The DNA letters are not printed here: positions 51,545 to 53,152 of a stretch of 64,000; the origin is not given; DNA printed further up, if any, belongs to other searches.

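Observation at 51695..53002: Second isolated AT-rich gene (435 aa) ending in a textbook RNxxxH HEPN motif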

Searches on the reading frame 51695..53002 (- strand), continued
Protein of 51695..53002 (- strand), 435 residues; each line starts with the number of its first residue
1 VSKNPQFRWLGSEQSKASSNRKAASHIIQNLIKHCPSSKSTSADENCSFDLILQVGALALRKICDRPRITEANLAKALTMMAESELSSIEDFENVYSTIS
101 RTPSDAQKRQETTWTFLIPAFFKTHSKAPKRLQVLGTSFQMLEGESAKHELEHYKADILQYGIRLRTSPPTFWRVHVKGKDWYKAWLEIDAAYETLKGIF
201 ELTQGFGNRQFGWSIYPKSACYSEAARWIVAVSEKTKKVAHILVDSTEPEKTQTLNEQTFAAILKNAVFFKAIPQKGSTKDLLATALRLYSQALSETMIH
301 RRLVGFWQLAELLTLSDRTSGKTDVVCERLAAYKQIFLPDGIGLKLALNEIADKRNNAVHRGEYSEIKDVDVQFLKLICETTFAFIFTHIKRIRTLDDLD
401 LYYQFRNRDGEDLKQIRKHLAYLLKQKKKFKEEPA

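Call 51: find_related_loci(query=A5, collection=metagenome_contigs, flank=8000)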
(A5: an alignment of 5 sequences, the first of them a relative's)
Query A5 (423 aa) in metagenome_contigs; peptide patterns used: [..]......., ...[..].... (x = any residue, [..] = any of these).
289 stretches matched a pattern; 23 encode a relative of the query (tblastn E <= 1e-3); 23 distinct loci.
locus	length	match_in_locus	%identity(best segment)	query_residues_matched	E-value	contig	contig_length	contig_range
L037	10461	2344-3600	52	1-419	6e-148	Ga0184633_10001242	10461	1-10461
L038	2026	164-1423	51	1-421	4e-151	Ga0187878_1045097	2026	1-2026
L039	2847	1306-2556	46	1-420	4e-129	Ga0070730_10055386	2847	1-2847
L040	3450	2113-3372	44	1-421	6e-126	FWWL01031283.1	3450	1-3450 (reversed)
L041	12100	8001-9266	43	1-418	2e-115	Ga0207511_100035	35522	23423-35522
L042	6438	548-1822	44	1-421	1e-114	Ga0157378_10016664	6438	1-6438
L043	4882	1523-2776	40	3-413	4e-92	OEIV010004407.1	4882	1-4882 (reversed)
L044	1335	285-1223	46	1-311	2e-95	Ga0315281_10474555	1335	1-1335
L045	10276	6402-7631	34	1-416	1e-73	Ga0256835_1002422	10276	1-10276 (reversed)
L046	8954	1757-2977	34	3-419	3e-71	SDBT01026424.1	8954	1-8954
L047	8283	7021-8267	42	2-419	4e-78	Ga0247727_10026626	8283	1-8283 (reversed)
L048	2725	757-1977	29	2-418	9e-62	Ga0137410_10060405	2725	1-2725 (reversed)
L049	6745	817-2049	30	3-421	1e-60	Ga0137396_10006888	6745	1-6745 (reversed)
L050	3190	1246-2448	30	3-415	6e-60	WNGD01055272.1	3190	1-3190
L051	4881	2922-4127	29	3-420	6e-58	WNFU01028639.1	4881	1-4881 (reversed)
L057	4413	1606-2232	33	210-418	2e-40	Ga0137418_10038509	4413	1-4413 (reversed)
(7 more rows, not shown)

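Call 52: find_related_loci(query=A5, collection=viral_contigs, flank=8000)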
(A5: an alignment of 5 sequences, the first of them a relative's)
Query A5 (423 aa) in viral_contigs; peptide patterns used: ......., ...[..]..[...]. (x = any residue, [..] = any of these).
40 stretches matched a pattern, but none encodes a relative of the query by tblastn (E <= 1e-3).

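Call 56: search_protein_families(library=pfam, proteins=[L037:1218-2078:+, L037:3628-4737:+, L041:7160-7606:-, L041:9403-9801:+, L043:210-1424:+, L043:2829-3764:-, L045:5964-6308:-, L045:7764-8702:+, L046:1119-1667:+, L046:3113-3880:+], max_evalue=0.001)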
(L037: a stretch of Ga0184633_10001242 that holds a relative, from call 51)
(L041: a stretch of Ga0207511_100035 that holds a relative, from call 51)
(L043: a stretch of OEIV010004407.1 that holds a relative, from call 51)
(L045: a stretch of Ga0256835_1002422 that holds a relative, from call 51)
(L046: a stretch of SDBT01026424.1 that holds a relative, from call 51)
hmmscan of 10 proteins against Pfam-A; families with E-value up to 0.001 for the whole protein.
L037:1218-2078:+ (286 aa): 2 families
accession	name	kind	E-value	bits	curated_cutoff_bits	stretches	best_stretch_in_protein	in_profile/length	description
PF13676.11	TIR_2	-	6.9e-20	72.2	28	1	155-248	2-93/122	TIR domain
PF01582.25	TIR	-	4.9e-11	43.2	21.3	1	152-264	2-115/179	TIR domain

L037:3628-4737:+ (369 aa): 1 family
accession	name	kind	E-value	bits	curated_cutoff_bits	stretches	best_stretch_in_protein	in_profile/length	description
PF00145.23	DNA_methylase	-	4.2e-38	132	22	1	53-363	2-322/324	C-5 cytosine-specific DNA methylase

L041:7160-7606:- (148 aa): 1 family
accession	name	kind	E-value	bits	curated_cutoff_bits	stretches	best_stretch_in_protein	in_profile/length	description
PF01850.27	PIN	-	1.2e-11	45.7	23.6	1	15-137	3-119/120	PIN domain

L041:9403-9801:+ (132 aa): 0 families

L043:210-1424:+ (404 aa): 2 families
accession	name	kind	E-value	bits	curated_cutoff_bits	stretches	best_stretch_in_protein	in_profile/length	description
PF01938.26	TRAM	-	1.6e-05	25.1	21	1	3-54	7-60/61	TRAM domain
PF13649.12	Methyltransf_25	-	0.00027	22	27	1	270-337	1-70/97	Methyltransferase domain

L043:2829-3764:- (311 aa): 2 families
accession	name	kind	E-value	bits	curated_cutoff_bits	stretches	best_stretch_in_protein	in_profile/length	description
PF01844.29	HNH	-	1.7e-07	31.7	21.4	1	249-306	1-46/47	HNH endonuclease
PF13391.12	HNH_2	-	0.00098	19.4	21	0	249-309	1-63/66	HNH endonuclease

L045:5964-6308:- (114 aa): 0 families

L045:7764-8702:+ (312 aa): 1 family
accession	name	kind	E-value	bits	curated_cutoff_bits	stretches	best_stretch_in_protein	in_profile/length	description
PF02086.21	MethyltransfD12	-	2e-57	195.3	22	1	19-293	1-252/253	D12 class N6 adenine-specific DNA methyltransferase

L046:1119-1667:+ (182 aa): 0 families

L046:3113-3880:+ (255 aa): 0 families

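Call 57: search_protein_families(library=pfam, proteins=[L047:5556-6995:+, L049:392-790:+, L049:2096-3391:+, L051:1990-2850:+, L051:4396-4770:+, L057:250-1380:+, L057:2370-3404:+, L042:1996-2355:-, L042:3059-4045:+, L037:4776-5492:+], max_evalue=0.001)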
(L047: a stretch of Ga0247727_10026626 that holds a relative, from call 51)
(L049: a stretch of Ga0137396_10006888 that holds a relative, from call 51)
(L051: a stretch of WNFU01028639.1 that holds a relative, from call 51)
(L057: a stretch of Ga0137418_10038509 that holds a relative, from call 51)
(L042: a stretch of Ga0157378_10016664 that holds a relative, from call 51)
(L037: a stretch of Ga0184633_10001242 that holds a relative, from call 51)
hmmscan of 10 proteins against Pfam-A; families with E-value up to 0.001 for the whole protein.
L047:5556-6995:+ (479 aa): 12 families
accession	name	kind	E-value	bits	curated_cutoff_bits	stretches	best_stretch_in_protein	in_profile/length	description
PF07992.20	Pyr_redox_2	-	1.1e-75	255.2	26.1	1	11-330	2-291/291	Pyridine nucleotide-disulphide oxidoreductase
PF02852.28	Pyr_redox_dim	-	6.6e-39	133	25.3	1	349-458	1-110/110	Pyridine nucleotide-disulphide oxidoreductase, dimerisation domain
PF00070.33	Pyr_redox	-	3.9e-24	85.4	22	1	180-250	2-72/82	Pyridine nucleotide-disulphide oxidoreductase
PF01134.28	GIDA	-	1.1e-13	51.5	22.1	1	11-149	1-150/391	Glucose inhibited division protein A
PF13738.12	Pyr_redox_3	-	5.5e-12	46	30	1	13-314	1-305/305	Pyridine nucleotide-disulphide oxidoreductase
PF01266.30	DAO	-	4.7e-11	43.2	27.9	1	11-46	1-38/353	FAD dependent oxidoreductase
PF12831.13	FAD_oxidored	-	4.4e-10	39.8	27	1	11-120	1-111/416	FAD dependent oxidoreductase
PF03486.20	HI0933_like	-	1.4e-09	38.2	50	1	11-44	2-35/244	HI0933-like protein Rossmann domain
PF13450.12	NAD_binding_8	-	1e-08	35.7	21.9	1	14-48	1-36/68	NAD(P)-binding Rossmann-like domain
PF00890.30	FAD_binding_2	-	3.8e-07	30.1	20.4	1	11-44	1-35/414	FAD binding domain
PF01494.25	FAD_binding_3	-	5e-05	23.1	22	1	10-41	2-33/349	FAD binding domain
PF01262.27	AlaDh_PNT_C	-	0.00039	20.3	23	0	10-40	29-59/214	Alanine dehydrogenase/PNT, C-terminal domain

L049:392-790:+ (132 aa): 0 families

L049:2096-3391:+ (431 aa): 0 families

L051:1990-2850:+ (286 aa): 1 family
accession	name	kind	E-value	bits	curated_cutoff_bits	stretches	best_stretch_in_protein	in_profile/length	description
PF00078.32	RVT_1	-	5.6e-13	49.5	29.6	1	68-210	44-188/205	Reverse transcriptase (RNA-dependent DNA polymerase)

L051:4396-4770:+ (124 aa): 0 families

L057:250-1380:+ (376 aa): 1 family
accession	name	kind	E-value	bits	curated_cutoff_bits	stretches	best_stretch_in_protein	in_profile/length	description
PF00296.26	Bac_luciferase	-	4.4e-46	158.1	27.9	1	39-339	2-307/314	Luciferase-like monooxygenase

L057:2370-3404:+ (344 aa): 1 family
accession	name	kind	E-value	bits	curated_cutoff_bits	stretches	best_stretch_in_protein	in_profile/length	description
PF12686.12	DUF3800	-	9.7e-07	30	21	1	2-268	1-148/149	Protein of unknown function (DUF3800)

L042:1996-2355:- (119 aa): 0 families

L042:3059-4045:+ (328 aa): 0 families

L037:4776-5492:+ (238 aa): 2 families
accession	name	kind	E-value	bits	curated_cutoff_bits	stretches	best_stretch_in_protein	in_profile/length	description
PF00730.31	HhH-GPD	-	9.5e-10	39.2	26.2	1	57-189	1-106/108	HhH-GPD superfamily base excision DNA repair protein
PF00633.29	HHH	-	1.2e-05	25.3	24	1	121-150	1-30/30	Helix-hairpin-helix motif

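Call 62: search_solved_structures(query=A4, max_evalue=10, show_alignments=2)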
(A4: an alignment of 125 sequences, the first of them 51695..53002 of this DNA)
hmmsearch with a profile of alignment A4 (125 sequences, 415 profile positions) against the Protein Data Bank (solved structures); distinct sequences matched with E-value up to 10: 6.
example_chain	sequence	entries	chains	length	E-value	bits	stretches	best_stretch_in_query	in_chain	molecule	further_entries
9hxm_A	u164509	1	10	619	0.00019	23.8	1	211-301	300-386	Putative bacterial antiviral defense protein Ec4ApeA from Escherichia coli strain 10434wH1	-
9hxj_A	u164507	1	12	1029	0.021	17.1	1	320-372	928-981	Maltose/maltodextrin-binding periplasmic protein,Bacterial antiviral defense protein Ec3Ap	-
9hgz_A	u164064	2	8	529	0.95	11.6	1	163-254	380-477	Carboxylic ester hydrolase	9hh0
6otc_A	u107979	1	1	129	0.96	11.6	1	156-205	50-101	Polymerase cofactor VP35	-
4ghl_A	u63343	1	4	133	1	11.5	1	156-204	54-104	Polymerase cofactor VP35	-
4gh9_A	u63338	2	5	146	2.1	10.5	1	156-204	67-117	Polymerase cofactor VP35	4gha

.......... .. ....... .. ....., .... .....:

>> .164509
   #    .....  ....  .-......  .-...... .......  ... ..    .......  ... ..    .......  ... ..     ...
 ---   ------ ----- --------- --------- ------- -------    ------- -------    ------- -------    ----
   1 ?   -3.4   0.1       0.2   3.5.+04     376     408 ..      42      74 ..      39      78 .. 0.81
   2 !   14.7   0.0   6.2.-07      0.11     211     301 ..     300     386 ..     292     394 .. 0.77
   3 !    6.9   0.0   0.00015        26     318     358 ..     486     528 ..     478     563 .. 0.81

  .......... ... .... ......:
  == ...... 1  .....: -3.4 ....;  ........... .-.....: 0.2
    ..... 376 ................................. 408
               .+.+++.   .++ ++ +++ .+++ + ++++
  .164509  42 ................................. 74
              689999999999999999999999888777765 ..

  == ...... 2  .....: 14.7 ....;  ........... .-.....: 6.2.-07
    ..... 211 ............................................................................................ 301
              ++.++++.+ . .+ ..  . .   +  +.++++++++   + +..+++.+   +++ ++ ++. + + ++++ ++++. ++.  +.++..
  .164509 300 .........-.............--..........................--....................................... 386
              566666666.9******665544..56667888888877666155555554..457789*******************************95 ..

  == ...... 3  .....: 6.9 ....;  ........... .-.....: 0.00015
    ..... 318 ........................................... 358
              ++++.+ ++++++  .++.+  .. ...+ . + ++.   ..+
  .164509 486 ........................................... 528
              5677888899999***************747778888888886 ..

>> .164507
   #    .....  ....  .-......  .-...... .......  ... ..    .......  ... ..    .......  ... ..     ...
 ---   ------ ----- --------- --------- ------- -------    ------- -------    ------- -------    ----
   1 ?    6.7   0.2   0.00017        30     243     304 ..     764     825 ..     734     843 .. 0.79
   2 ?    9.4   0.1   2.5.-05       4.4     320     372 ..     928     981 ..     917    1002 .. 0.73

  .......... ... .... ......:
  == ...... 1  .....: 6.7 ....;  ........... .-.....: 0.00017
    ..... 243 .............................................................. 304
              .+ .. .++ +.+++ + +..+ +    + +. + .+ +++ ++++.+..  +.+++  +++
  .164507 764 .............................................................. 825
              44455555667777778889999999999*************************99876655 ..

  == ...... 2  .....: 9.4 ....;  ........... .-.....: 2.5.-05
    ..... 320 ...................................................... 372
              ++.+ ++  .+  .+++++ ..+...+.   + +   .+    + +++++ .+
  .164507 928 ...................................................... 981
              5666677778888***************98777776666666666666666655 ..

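Call 87: search_protein_families(library=pfam, proteins=[L049:2096-3391:+, L046:3113-3880:+, L046:1119-1667:+, L041:9403-9801:+, L042:3059-4045:+, L037:5703-9638:+], max_evalue=0.05)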
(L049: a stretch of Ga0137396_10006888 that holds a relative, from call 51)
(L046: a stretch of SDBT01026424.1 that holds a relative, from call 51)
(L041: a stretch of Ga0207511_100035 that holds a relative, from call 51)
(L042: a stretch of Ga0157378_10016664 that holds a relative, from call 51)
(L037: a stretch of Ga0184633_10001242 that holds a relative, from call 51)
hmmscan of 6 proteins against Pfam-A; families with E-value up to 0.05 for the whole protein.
L049:2096-3391:+ (431 aa): 0 families

L046:3113-3880:+ (255 aa): 0 families

L046:1119-1667:+ (182 aa): 0 families

L041:9403-9801:+ (132 aa): 0 families

L042:3059-4045:+ (328 aa): 0 families

L037:5703-9638:+ (1311 aa): 2 families
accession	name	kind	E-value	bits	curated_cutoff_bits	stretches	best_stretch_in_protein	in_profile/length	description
PF00271.37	Helicase_C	-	2e-06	28.5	23.5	1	1067-1114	63-110/110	Helicase conserved C-terminal domain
PF23548.1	Zn_ribbon_FGT1_2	-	0.045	13.8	27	0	568-581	3-16/35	FORGETTER1 second zinc ribbon domain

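Call 92: fold_search(model_id=the predicted structure, library=viral)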
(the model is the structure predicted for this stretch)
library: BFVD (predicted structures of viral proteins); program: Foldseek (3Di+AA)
matches with E <= 10: 265; with E <= 0.001: 0
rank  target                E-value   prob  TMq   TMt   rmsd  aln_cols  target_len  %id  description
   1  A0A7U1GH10            2.0e-02  0.18  0.12  0.11  26.3       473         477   10  RNA-directed RNA polymerase [human metapneumovirus]
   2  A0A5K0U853            7.0e-02  0.14  0.12  0.10  17.6       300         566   11  non-specific serine/threonine protein kinase [Yasminevirus sp. GU-2018]
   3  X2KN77                1.2e-01  0.10  0.11  0.13  25.6       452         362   10  DUF2786 domain-containing protein [Mycobacterium phage Hawkeye]
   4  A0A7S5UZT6            1.3e-01  0.08  0.11  0.09  30.5       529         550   10  (no name in the UniProt tables at hand)
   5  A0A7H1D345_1          2.0e-01  0.06  0.11  0.08  23.4       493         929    9  Putative RNA dependent RNA polymerase [Frankliniella occidentalis associated qin-like virus1]
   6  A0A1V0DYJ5            3.5e-01  0.06  0.09  0.09  22.8       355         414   12  (no name in the UniProt tables at hand)
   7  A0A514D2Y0            3.7e-01  0.08  0.14  0.12  25.4       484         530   11  RNA-directed RNA polymerase (Fragment) [Narnavirus sp.]
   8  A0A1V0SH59            4.4e-01  0.05  0.10  0.07  20.7       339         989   12  Serine/threonine protein kinase [Hokovirus HKV1]
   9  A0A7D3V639            4.9e-01  0.11  0.13  0.10  18.9       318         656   11  ADP ribosyltransferase [Fadolivirus FV1/VV64]
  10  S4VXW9                5.7e-01  0.07  0.13  0.12  20.7       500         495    8  Uncharacterized protein [Pandoravirus salinus]
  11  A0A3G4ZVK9            5.9e-01  0.10  0.10  0.20  13.1       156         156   13  Uncharacterized protein (Fragment) [Edafosvirus sp.]
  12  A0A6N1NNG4            6.6e-01  0.13  0.12  0.16  14.2       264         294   13  Putative translation factor [Tupanvirus soda lake]
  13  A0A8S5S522            6.9e-01  0.25  0.14  0.26   9.2       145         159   12  Uncharacterized protein [Siphoviridae sp. ctmP938]
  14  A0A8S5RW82            6.9e-01  0.10  0.09  0.18  13.4       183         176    9  Uncharacterized protein [Siphoviridae sp. ctHip2]
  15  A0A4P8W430            8.3e-01  0.04  0.11  0.12  21.5       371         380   10  (no name in the UniProt tables at hand)
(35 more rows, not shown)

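Call 99: list_cluster_members(proteins=[P0005, P0008, P0010, P0012, P0013, P0017, P0027, P0047, P0085, P0042])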
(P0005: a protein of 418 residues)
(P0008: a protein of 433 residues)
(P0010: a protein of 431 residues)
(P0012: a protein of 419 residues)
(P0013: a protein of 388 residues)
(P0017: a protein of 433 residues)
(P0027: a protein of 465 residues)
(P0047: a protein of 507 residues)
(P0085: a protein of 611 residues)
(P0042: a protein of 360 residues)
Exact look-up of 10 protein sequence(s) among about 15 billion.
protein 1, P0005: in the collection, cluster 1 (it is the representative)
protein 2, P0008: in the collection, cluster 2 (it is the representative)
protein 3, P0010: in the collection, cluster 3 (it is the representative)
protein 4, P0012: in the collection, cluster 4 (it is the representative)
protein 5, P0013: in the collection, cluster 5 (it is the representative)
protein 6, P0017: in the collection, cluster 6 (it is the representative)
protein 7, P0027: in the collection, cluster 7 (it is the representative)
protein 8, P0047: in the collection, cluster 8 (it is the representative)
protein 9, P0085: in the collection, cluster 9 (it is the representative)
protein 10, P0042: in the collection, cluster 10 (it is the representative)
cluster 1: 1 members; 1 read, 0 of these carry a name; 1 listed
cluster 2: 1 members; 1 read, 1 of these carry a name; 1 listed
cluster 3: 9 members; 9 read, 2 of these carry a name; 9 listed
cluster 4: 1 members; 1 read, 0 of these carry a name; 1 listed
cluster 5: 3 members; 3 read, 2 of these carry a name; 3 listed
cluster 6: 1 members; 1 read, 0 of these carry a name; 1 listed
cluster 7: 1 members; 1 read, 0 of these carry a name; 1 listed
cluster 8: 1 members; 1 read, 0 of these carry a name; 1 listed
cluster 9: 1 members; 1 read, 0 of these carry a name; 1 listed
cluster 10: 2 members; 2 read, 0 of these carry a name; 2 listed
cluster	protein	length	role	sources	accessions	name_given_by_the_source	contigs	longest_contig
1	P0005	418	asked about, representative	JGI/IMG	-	-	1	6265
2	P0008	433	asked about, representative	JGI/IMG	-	hypothetical protein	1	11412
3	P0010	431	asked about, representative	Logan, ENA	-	-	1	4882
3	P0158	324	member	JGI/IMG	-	hypothetical protein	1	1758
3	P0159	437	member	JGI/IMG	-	hypothetical protein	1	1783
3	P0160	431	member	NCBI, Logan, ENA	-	-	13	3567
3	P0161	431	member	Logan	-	-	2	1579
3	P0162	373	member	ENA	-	-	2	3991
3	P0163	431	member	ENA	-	-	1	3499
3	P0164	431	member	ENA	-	-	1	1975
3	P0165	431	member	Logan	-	-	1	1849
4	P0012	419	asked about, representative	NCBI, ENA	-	-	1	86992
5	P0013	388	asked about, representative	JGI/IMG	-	hypothetical protein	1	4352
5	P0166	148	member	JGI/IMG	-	hypothetical protein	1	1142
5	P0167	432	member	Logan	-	-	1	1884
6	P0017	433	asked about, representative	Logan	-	-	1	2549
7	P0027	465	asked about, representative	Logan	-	-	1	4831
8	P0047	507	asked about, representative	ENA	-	-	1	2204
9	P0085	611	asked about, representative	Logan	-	-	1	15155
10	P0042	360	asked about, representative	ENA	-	-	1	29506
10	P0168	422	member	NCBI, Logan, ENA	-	-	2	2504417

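Call 100: find_encoding_contigs(protein=P0168, flank=8000, max_places=2)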
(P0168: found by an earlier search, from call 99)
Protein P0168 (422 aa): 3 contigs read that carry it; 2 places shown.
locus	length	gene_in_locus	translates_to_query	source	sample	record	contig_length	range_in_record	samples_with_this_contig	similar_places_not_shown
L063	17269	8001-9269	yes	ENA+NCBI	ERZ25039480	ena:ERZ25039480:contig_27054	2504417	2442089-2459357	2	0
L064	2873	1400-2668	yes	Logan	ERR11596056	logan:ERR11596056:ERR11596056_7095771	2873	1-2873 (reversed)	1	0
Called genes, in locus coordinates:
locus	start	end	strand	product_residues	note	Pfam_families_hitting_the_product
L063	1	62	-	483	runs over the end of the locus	PF00309:Sigma54_AID, PF04963:Sigma54_CBD, PF04552:Sigma54_DBD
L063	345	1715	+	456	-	PF00437:T2SSE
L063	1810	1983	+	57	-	-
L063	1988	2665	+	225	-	PF02674:Colicin_V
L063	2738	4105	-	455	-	PF13646:HEAT_2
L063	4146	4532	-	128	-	-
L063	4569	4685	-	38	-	-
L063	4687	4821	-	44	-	-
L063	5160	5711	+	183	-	PF01862:PvlArgDC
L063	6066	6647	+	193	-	PF00491:Arginase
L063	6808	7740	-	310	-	-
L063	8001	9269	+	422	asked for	-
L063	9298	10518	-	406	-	PF01743:PolyA_pol, PF12627:PolyA_pol_RNAbd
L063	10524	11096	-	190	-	PF03602:Cons_hypoth95, PF05175:MTS (weak)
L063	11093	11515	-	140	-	PF07876:Dabb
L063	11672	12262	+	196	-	PF00578:AhpC-TSA, PF08534:Redoxin, PF13905:Thioredoxin_8 (weak)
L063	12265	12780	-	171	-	-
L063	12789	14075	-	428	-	PF13393:tRNA-synt_His, PF00587:tRNA-synt_2b (weak), PF03129:HGTP_anticodon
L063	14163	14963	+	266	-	PF00849:PseudoU_synth_2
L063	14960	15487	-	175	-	-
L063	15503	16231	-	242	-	PF20260:PUA_4, PF04452:Methyltrans_RNA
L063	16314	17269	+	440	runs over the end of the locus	PF03447:NAD_binding_3, PF00742:Homoserine_dh, PF01842:ACT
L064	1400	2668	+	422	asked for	-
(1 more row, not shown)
